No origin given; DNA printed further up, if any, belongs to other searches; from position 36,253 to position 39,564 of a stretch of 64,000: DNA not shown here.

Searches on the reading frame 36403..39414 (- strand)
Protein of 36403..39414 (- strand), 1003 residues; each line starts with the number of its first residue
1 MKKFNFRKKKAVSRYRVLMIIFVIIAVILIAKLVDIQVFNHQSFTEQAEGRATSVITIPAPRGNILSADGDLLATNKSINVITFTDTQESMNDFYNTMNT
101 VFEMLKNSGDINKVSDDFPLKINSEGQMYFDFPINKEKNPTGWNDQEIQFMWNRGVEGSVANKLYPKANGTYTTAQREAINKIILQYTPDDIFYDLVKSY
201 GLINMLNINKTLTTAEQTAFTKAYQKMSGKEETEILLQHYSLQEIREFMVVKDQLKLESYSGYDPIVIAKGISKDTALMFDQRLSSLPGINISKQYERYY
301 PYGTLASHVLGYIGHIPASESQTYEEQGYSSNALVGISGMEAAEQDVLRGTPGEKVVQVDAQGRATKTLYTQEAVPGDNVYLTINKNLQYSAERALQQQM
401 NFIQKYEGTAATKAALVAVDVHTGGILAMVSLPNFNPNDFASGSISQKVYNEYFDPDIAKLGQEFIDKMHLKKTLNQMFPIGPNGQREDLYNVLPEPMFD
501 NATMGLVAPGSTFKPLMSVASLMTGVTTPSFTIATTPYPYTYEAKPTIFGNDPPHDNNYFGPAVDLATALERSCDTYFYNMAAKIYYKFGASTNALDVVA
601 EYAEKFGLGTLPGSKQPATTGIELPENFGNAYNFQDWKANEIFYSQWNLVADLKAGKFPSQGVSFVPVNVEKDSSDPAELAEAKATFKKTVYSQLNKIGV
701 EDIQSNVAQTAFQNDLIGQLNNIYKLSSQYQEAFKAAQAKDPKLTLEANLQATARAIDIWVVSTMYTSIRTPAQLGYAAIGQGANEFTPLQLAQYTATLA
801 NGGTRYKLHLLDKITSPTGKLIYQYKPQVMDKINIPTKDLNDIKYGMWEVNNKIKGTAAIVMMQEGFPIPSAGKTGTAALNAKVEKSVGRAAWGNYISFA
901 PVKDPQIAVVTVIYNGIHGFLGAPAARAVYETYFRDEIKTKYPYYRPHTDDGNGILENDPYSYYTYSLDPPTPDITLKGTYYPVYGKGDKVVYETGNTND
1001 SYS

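Call 71: search_protein_families(library=pfam, proteins=[window:36403-39414:-], max_evalue=0.00001)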
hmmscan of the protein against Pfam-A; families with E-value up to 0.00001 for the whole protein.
window:36403-39414:- (1003 aa): 2 families
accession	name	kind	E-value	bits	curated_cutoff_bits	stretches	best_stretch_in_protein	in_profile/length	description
PF03717.20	PBP_dimer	-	3.3e-44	151.9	24.4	1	58-368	2-178/180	Penicillin-binding Protein dimerisation domain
PF00905.27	Transpeptidase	-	1.5e-42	146.3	22.1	2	776-917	150-282/299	Penicillin binding protein transpeptidase domain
